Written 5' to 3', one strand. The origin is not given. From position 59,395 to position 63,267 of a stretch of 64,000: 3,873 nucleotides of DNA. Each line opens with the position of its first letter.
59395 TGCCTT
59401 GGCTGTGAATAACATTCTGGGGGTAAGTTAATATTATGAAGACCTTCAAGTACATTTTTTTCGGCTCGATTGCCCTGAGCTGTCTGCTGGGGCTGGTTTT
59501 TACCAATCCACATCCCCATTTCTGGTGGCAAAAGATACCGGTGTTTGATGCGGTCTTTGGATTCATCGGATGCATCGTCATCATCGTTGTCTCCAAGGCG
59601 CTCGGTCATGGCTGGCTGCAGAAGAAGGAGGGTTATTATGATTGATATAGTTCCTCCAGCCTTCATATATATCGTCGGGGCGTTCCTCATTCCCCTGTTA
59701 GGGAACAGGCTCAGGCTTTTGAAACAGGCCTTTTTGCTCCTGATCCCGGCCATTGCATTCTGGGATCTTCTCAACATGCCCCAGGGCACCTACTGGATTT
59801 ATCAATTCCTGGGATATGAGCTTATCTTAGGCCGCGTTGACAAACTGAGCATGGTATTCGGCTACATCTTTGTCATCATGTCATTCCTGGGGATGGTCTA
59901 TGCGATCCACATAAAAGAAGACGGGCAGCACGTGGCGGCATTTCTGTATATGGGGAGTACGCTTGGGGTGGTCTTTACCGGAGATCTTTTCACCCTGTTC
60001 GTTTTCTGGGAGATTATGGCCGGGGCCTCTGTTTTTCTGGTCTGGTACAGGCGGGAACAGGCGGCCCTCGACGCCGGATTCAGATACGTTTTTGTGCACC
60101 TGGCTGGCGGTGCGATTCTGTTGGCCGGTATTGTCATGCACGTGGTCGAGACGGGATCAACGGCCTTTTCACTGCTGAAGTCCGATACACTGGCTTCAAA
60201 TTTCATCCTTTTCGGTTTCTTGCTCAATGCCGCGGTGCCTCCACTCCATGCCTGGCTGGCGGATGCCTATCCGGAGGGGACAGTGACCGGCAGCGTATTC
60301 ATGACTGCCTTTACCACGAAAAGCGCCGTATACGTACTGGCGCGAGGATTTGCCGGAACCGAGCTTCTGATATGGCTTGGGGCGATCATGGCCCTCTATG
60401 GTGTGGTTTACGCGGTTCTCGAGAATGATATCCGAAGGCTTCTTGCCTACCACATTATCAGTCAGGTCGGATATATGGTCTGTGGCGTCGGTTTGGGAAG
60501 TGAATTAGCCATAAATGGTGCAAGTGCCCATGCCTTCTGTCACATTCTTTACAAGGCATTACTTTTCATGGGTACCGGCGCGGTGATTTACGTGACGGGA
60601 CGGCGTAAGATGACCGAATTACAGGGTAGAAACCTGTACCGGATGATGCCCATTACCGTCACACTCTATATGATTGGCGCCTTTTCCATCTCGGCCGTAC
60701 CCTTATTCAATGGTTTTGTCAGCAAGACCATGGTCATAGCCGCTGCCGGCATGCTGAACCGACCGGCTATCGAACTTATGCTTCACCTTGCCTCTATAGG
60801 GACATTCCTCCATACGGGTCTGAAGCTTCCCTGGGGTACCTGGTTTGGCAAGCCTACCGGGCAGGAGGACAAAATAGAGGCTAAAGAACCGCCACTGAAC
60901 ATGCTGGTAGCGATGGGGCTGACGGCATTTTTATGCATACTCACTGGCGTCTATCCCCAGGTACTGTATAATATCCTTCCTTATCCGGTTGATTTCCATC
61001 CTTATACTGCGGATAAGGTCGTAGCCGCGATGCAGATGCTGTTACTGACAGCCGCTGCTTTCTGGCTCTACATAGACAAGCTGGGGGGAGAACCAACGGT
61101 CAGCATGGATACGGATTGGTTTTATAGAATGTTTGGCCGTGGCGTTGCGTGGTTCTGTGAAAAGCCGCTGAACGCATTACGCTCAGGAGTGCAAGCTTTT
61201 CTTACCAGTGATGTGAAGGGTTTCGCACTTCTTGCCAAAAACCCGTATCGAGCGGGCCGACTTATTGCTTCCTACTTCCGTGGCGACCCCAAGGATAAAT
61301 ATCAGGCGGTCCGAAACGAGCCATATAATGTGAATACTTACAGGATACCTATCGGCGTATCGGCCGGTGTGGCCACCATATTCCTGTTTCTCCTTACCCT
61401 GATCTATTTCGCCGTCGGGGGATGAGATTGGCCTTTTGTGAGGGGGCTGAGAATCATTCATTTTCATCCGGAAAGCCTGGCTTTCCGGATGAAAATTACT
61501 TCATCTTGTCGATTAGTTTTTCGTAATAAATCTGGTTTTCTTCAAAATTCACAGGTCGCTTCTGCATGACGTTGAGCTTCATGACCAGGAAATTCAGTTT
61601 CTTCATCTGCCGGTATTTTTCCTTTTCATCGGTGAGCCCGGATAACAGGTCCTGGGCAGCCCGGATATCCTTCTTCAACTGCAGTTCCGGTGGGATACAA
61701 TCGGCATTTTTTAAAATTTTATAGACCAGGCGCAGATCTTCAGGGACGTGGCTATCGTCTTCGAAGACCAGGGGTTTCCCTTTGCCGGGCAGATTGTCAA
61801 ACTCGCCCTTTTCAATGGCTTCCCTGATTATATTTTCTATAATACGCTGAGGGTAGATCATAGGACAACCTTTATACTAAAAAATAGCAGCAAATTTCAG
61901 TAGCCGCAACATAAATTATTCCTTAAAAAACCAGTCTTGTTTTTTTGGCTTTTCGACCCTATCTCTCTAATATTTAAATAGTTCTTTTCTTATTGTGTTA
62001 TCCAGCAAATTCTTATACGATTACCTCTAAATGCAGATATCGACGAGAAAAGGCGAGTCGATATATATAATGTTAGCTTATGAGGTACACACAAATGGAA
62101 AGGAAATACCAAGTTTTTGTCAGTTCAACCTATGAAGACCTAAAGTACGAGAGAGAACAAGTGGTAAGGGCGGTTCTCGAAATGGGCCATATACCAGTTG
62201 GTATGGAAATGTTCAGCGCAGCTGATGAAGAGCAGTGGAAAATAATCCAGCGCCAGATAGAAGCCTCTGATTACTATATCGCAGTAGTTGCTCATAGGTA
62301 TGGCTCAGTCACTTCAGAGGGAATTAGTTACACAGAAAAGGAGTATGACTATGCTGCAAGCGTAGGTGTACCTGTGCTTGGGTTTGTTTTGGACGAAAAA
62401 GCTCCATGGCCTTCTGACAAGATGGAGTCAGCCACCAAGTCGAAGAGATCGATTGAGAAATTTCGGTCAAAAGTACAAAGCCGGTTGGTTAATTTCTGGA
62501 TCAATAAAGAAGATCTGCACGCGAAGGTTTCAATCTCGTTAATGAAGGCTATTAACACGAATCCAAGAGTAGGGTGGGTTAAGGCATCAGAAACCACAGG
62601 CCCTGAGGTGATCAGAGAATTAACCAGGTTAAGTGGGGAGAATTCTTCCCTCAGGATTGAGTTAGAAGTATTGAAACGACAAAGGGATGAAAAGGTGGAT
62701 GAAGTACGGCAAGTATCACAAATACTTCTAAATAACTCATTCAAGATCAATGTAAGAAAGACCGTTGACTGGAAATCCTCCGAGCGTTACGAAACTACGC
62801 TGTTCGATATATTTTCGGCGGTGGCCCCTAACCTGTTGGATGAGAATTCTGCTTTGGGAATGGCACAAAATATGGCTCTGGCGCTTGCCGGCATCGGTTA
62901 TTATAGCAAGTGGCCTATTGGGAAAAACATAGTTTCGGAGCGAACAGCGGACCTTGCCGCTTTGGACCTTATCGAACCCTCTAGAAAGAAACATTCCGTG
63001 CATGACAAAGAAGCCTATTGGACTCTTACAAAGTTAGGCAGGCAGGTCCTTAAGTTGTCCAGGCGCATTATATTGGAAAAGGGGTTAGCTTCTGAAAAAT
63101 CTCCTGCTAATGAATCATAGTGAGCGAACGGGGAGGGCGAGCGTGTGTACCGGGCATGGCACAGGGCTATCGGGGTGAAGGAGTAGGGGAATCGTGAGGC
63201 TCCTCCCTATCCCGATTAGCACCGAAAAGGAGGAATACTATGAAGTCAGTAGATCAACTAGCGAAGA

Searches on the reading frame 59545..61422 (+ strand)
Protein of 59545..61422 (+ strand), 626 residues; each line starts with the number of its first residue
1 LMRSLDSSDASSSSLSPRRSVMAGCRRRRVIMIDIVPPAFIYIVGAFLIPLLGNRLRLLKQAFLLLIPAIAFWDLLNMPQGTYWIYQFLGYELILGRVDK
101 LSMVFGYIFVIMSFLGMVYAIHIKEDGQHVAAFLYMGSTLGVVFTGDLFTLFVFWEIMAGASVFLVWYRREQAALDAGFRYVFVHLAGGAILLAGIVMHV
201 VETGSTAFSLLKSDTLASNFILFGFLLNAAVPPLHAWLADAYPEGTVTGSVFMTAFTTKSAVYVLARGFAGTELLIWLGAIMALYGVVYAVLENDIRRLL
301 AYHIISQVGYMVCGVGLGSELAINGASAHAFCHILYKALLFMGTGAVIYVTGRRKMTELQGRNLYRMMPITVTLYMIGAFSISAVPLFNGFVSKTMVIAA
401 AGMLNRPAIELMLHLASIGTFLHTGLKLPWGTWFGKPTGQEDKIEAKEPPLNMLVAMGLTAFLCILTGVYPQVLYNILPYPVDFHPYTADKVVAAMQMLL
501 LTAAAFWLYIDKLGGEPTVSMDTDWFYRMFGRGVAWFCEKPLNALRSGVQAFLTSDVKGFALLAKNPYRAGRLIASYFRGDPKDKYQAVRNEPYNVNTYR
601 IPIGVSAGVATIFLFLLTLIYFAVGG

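Call 45: search_protein_families(library=pfam, proteins=[window:59545-61422:+], max_evalue=0.001)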
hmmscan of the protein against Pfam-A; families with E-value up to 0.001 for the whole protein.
window:59545-61422:+ (626 aa): 2 families
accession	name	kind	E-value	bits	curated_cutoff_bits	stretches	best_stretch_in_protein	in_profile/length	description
PF00361.26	Proton_antipo_M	-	6.5e-43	147.4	21.5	1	146-405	2-279/294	NADH:quinone oxidoreductase/Mrp antiporter, TM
PF10125.14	NADHdeh_related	-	0.00067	19.6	27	1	138-228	80-175/218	NADH dehydrogenase I, subunit N related protein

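Call 62: search_protein_families(library=ncbifam, proteins=[window:59545-61422:+], max_evalue=0.00001)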
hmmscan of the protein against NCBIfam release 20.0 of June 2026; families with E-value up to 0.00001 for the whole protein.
window:59545-61422:+ (626 aa): 64 families (the best 25 are shown)
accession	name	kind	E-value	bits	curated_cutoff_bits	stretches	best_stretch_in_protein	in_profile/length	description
NF009310.0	PRK12668.1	equivalog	1.7e-212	707.3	564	1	32-622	3-582/584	Na(+)/H(+) antiporter subunit D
NF009307.0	PRK12664.1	equivalog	5e-62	210.5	417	1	101-540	36-464/527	putative monovalent cation/H+ antiporter subunit D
NF006419.0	PRK08668.1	equivalog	8e-59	199.9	617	1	46-477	18-473/613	NADH dehydrogenase subunit M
NF006240.0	PRK08376.1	subfamily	2e-55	188.7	662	1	95-481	85-502/521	putative monovalent cation/H+ antiporter subunit D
NF004920.0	PRK06277.1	equivalog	6.4e-54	183.5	578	1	43-478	12-468/478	energy conserving hydrogenase EhbF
NF005086.0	PRK06521.1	equivalog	1e-51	176.2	667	1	96-478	76-499/669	hydrogenase 4 subunit B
NF006418.0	PRK08667.1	equivalog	2.8e-47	161.6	794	1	97-488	74-503/644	hydrogenase membrane subunit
NF009288.0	PRK12648.1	equivalog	4.3e-46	157.5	1104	1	81-474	59-474/954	monovalent cation/H+ antiporter subunit A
NF009290.0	PRK12650.1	equivalog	1e-43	149.5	980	1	82-478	60-479/966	DUF4040 family protein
NF006241.0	PRK08377.1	equivalog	5.8e-43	147.6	645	1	43-478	13-470/494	NADH dehydrogenase subunit N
NF005097.0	PRK06525.1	equivalog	9.8e-42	143.3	430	1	94-466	69-470/480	hydrogenase 4 subunit D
NF009287.0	PRK12647.1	equivalog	1.5e-41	142.8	937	1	62-479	42-475/773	putative monovalent cation/H+ antiporter subunit A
TIGR00940.1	2a6301s01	subfamily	2.1e-40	138.8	920.45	1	95-476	71-494/793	monovalent cation:proton antiporter subunit A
NF009306.0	PRK12663.1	equivalog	4e-39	134.8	542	1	98-477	75-473/498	Na+/H+ antiporter subunit D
NF009285.0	PRK12645.1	equivalog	7.2e-39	133.7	1028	1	43-477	12-499/804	Na+/H+ antiporter subunit A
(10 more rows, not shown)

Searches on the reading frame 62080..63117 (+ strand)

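Call 45: search_protein_families(library=pfam, proteins=[window:62080-63117:+], max_evalue=0.001)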
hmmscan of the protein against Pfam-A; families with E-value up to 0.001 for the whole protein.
window:62080-63117:+ (346 aa): 1 family
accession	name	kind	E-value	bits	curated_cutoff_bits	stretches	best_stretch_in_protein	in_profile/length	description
PF13271.11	DUF4062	-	2.9e-31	108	24.7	1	11-92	1-82/82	Domain of unknown function (DUF4062)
